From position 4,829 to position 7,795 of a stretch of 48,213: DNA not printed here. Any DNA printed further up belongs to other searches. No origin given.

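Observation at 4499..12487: Divergent SecA paralog heading an operon of TPR-glycosyltransferases: candidate dedicated glycoprotein export system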

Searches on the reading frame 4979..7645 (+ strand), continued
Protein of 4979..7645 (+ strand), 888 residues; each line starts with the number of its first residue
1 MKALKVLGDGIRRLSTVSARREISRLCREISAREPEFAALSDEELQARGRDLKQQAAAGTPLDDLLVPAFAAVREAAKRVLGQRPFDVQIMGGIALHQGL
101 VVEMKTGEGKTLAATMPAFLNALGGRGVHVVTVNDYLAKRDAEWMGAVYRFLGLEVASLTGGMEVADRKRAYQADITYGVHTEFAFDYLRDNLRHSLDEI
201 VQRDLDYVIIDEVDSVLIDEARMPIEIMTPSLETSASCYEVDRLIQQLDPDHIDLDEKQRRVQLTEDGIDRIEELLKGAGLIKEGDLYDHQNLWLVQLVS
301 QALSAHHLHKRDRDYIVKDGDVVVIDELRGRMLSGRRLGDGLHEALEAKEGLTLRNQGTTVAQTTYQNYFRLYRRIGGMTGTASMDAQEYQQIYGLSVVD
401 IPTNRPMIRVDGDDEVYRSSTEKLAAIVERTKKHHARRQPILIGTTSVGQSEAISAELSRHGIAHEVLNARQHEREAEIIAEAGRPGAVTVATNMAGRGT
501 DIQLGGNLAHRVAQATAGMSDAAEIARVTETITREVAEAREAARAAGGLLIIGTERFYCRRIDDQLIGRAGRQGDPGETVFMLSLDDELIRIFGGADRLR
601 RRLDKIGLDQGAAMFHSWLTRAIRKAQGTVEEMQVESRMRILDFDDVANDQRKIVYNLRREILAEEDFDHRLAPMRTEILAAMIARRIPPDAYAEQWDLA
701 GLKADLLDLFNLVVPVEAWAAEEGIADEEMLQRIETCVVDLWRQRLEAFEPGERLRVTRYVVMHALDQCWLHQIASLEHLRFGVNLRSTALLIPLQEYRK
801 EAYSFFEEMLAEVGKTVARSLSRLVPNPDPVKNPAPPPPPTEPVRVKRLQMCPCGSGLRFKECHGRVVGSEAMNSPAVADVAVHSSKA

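Call 17: find_encoding_contigs(protein=P0001, flank=10000, max_places=5)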
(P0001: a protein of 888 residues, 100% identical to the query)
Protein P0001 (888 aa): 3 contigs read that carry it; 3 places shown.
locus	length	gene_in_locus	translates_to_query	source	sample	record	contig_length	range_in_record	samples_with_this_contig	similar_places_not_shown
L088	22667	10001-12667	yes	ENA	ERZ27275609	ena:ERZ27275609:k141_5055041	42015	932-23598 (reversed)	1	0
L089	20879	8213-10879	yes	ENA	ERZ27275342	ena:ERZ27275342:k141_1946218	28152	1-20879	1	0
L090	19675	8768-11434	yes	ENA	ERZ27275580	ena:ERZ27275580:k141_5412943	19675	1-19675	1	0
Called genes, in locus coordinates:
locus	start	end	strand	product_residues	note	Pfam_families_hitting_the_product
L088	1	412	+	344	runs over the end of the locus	PF04101:Glyco_tran_28_C (weak), PF13692:Glyco_trans_1_4 (weak)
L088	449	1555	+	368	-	PF03102:NeuB, PF08666:SAF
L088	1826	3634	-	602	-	PF13414:TPR_11 (faint), PF13844:Glyco_transf_41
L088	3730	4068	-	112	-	-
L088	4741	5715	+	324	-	PF04796:RepA_C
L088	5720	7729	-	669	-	PF07719:TPR_2 (faint), PF00515:TPR_1 (faint), PF13428:TPR_14 (faint), PF13431:TPR_17 (faint), PF13414:TPR_11 (faint), PF13181:TPR_8 (faint), PF13844:Glyco_transf_41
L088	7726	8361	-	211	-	-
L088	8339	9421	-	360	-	PF01408:GFO_IDH_MocA, PF22725:GFO_IDH_MocA_C3, PF02894:GFO_IDH_MocA_C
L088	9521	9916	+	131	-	PF19662:DUF6165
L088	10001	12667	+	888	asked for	PF07517:SecA_DEAD, PF00270:DEAD, PF01043:SecA_PP_bind, PF21090:P-loop_SecA, PF07516:SecA_SW, PF02810:SEC-C (weak)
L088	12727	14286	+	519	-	PF13371:TPR_9 (faint), PF13428:TPR_14 (faint), PF23914:TPR_CcmH_CycH (faint), PF07719:TPR_2 (faint), PF14559:TPR_19 (weak)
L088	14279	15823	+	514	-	PF13431:TPR_17 (faint), PF00515:TPR_1 (faint), PF07719:TPR_2 (faint), PF01075:Glyco_transf_9 (faint)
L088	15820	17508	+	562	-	PF07719:TPR_2 (faint), PF13844:Glyco_transf_41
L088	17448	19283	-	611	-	PF14559:TPR_19 (faint), PF07719:TPR_2 (faint), PF13428:TPR_14 (faint), PF13844:Glyco_transf_41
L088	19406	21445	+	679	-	PF00515:TPR_1 (faint), PF07719:TPR_2 (faint), PF13414:TPR_11 (faint), PF13428:TPR_14 (faint), PF14559:TPR_19 (faint), PF13431:TPR_17 (faint), PF13844:Glyco_transf_41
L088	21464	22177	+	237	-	PF08238:Sel1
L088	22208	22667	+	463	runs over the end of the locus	?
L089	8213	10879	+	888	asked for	PF07517:SecA_DEAD, PF00270:DEAD, PF01043:SecA_PP_bind, PF21090:P-loop_SecA, PF07516:SecA_SW, PF02810:SEC-C (weak)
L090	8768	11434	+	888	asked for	PF07517:SecA_DEAD, PF00270:DEAD, PF01043:SecA_PP_bind, PF21090:P-loop_SecA, PF07516:SecA_SW, PF02810:SEC-C (weak)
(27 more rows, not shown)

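Call 21: find_encoding_contigs(protein=P0009, flank=3000, max_places=5)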
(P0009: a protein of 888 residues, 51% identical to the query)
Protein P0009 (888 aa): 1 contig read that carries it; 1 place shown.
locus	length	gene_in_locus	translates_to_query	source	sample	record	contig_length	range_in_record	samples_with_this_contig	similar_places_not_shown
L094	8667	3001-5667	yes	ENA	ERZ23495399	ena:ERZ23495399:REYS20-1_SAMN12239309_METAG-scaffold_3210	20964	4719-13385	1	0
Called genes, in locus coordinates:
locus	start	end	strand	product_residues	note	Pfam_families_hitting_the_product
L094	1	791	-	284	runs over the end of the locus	PF00990:GGDEF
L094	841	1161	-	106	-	PF13458:Peripla_BP_6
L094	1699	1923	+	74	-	-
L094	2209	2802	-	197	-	-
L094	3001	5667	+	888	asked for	PF07517:SecA_DEAD, PF00270:DEAD (weak), PF01043:SecA_PP_bind, PF21090:P-loop_SecA, PF07516:SecA_SW, PF02810:SEC-C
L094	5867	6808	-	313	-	PF18306:LDcluster4, PF03641:Lysine_decarbox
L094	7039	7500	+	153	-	-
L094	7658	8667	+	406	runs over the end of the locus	-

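Call 31: search_dna_similar(query=window:4979-7645:+, collection=plasmids, mode=protein, max_rows=25)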
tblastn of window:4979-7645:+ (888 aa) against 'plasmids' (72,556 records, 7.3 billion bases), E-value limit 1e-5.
Records with a match: 147; places in all: 154; records where one place covers at least 80% of the query: 106.
Best place of each record, by identity: <60% 147.
By first word of the organism name: Lactobacillus 12; Clostridium 11; Staphylococcus 11; Escherichia 9; Sinorhizobium 5; Rhizobium 5; Acinetobacter 4; Variovorax 4; Listeria 4; Candidatus 4; and 54 more.
By predicted mobility (MOB-suite, as given by PLSDB): non-mobilizable 131; mobilizable 10; conjugative 6.
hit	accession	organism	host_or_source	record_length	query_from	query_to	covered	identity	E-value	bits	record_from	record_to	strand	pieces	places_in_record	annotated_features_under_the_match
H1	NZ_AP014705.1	Methylobacterium aquaticum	-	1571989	30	824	90%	49.7%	0e+0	702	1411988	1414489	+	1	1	none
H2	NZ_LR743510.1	Methylobacterium bullatum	-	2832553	29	824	90%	49.2%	0e+0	701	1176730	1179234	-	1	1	none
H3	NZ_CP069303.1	Shinella sp. PSBB067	monoisolate,Minnesota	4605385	30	824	90%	49.0%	0e+0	678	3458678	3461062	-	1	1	none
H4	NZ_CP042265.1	Qingshengfaniella alkalisoli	cell culture,saline soil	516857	21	824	91%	48.1%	0e+0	662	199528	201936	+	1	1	secA: preprotein translocase subunit SecA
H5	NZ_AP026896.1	Aeromonas caviae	Microbe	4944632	10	887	99%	43.7%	0e+0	644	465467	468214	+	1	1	none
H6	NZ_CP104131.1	Sinorhizobium sp. K101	Phaseolus vulgaris,cell ...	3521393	30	824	90%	48.2%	0e+0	681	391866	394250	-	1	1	none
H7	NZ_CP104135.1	Sinorhizobium sp. C101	Phaseolus vulgaris,cell ...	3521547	30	824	90%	48.2%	0e+0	681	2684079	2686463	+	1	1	none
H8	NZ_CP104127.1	Sinorhizobium sp. M103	Phaseolus vulgaris,cell ...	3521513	30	824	90%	48.1%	0e+0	679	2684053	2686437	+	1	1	none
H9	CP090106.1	Sinorhizobium meliloti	Medicago,Cell culture,Plant nodule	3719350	30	824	90%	48.1%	0e+0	676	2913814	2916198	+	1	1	secA: preprotein translocase subunit SecA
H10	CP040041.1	Acinetobacter baumannii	Homo sapiens,blood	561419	1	824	93%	45.8%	0e+0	617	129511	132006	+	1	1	secA: preprotein translocase subunit SecA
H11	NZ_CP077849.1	Acinetobacter baumannii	Homo sapiens,Rectal swab_P28_BU14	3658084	1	824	93%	45.8%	0e+0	617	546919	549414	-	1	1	none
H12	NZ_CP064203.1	Acinetobacter baumannii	Homo sapiens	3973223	1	824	93%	45.8%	0e+0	617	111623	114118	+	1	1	none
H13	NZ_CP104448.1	Acinetobacter baumannii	Homo sapiens,sputum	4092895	1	824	93%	45.7%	0e+0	617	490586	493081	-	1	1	none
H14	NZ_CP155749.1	Sphingomonas parapaucimobilis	Chinese cabbage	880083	29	822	89%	47.4%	0e+0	657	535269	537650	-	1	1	secA: preprotein translocase subunit SecA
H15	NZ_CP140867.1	Rhizobium leguminosarum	Trifolium pratense,whole organism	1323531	11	822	91%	45.7%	3e-179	582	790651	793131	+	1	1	record has no annotation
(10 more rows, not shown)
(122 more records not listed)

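Call 38: find_encoding_contigs(protein=P0022, flank=4000, max_places=6)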
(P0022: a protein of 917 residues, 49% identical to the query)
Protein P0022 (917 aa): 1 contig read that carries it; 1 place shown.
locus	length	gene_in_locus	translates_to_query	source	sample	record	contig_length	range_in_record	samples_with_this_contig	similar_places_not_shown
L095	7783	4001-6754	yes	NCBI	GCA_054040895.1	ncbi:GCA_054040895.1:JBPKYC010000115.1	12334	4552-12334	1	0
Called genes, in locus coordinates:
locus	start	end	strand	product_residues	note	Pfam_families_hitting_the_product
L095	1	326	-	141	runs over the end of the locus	-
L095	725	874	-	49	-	-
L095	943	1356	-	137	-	PF00293:NUDIX, PF14815:NUDIX_4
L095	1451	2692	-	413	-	PF01960:ArgJ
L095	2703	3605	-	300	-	PF13145:Rotamase_2, PF13616:Rotamase_3, PF00639:Rotamase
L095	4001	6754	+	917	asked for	PF07517:SecA_DEAD, PF00270:DEAD (faint), PF01043:SecA_PP_bind, PF21090:P-loop_SecA, PF07516:SecA_SW, PF02810:SEC-C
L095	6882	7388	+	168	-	-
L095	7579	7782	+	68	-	?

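Call 39: find_encoding_contigs(protein=P0031, flank=4000, max_places=6)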
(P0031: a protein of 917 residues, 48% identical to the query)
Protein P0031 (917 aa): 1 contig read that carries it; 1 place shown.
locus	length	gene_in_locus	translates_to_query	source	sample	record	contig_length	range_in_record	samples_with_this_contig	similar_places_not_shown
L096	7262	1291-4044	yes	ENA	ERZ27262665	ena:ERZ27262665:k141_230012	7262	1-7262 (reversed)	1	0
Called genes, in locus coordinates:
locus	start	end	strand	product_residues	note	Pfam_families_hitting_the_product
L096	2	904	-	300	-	PF00639:Rotamase, PF13145:Rotamase_2, PF13616:Rotamase_3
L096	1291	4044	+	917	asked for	PF07517:SecA_DEAD, PF00270:DEAD (faint), PF01043:SecA_PP_bind, PF21090:P-loop_SecA, PF07516:SecA_SW, PF02810:SEC-C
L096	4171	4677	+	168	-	-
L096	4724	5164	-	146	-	PF00582:Usp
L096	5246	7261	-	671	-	?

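Call 41: list_cluster_members(proteins=[P0002, P0005, P0064, P0022, P0094, P0036, P0039, P0032, P0026, P0013])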
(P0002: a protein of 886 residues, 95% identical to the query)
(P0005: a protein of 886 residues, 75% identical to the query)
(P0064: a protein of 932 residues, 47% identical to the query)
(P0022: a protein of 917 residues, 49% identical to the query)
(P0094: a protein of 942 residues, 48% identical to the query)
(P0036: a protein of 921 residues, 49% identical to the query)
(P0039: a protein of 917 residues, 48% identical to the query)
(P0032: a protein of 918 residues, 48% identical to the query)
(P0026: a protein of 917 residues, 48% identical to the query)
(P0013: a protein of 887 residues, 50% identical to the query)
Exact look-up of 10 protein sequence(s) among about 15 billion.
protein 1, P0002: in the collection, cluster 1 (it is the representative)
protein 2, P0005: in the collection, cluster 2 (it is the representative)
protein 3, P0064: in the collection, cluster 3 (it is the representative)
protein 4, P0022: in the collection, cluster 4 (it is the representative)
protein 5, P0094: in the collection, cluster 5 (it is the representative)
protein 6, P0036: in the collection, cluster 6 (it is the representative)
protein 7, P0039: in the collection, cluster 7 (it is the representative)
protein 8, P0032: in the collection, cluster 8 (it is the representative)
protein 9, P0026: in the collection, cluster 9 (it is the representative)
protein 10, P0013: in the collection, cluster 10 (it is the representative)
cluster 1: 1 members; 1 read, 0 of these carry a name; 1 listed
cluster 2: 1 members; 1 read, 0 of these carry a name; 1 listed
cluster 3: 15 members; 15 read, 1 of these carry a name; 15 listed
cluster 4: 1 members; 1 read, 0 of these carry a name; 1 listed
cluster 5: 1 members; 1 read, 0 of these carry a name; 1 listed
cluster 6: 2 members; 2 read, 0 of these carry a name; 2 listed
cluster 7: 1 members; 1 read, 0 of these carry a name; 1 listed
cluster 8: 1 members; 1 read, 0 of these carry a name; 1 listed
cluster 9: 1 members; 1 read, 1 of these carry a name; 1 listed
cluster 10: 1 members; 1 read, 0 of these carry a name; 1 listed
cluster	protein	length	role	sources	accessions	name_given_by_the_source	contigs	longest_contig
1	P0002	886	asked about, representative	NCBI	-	-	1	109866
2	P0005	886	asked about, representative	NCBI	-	-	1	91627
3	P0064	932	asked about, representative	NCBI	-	-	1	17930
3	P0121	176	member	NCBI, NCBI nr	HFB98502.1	MAG TPA: preprotein translocase subunit SecA, partial [Bryobacterales bacterium] | preprotein translocase subunit SecA [Bryobacterales bacterium]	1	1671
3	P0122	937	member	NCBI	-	-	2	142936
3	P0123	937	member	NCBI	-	-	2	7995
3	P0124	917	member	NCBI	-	-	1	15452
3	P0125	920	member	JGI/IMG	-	-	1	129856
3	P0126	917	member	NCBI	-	-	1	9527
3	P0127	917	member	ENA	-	-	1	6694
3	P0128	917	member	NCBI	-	-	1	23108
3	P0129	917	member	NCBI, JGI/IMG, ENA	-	-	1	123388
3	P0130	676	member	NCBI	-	-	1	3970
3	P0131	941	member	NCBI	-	-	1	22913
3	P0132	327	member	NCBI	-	-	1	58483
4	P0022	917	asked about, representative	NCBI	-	-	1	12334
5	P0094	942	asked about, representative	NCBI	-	-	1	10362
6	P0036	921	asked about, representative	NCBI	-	-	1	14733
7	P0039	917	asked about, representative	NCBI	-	-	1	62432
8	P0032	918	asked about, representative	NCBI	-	-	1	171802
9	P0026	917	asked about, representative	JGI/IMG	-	preprotein translocase subunit SecA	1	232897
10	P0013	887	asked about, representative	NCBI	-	-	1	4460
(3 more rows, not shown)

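Call 50: find_encoding_contigs(protein=P0041, flank=2000, max_places=6)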
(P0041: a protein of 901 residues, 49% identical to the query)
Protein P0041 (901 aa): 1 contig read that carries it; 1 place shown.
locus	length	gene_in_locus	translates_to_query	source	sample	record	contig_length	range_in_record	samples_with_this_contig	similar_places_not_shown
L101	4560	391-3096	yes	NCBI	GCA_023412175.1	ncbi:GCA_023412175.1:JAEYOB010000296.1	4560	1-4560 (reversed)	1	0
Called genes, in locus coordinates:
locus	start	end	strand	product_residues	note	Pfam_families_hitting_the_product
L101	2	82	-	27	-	?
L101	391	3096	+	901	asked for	PF07517:SecA_DEAD, PF00270:DEAD (weak), PF01043:SecA_PP_bind, PF21090:P-loop_SecA, PF07516:SecA_SW, PF02810:SEC-C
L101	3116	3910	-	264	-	-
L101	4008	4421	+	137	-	PF01741:MscL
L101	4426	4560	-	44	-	?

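Call 65: search_solved_structures(query=window:4979-7645:+, max_evalue=1e-50, show_alignments=0)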
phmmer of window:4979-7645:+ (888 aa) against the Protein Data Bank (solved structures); distinct sequences matched with E-value up to 1e-50: 24.
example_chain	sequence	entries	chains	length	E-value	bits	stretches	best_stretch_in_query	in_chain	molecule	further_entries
6s0k_h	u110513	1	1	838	7.5e-218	729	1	21-824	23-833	Protein translocase subunit SecA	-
2vda_A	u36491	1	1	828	1.2e-217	728.3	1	21-824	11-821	TRANSLOCASE SUBUNIT SECA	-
6gox_A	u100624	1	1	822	1.9e-217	727.6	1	21-824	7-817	Protein translocase subunit SecA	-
2fsf_A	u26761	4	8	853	2.3e-217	727.4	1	21-830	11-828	Preprotein translocase secA subunit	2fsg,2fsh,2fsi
1nkt_A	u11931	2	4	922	8.5e-197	659.3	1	23-846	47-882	Preprotein translocase secA 1 subunit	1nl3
2ipc_A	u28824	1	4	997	2.4e-192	644.6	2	19-459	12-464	Preprotein translocase SecA subunit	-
3din_A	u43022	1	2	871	1.2e-190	639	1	166-509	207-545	Protein translocase subunit secA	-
4ys0_A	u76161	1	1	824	2.5e-190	638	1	166-509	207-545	Protein translocase subunit SecA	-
1tf2_A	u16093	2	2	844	2.6e-190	637.9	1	23-507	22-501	Preprotein translocase secA subunit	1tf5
3jux_A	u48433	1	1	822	4.4e-190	637.2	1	166-509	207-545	Protein translocase subunit secA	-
1m6n_A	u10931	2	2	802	7.7e-190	636.3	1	23-507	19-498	Preprotein translocase secA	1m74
2ibm_A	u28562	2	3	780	8.1e-190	636.3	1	23-507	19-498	Preprotein translocase secA subunit | Protein translocase subunit SecA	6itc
3jv2_A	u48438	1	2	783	8.2e-190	636.2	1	23-507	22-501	Protein translocase subunit SecA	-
3dl8_A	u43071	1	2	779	8.4e-190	636.2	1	23-507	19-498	Protein translocase subunit secA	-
7xha_A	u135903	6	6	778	8.9e-190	636.1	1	23-507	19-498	Protein translocase subunit SecA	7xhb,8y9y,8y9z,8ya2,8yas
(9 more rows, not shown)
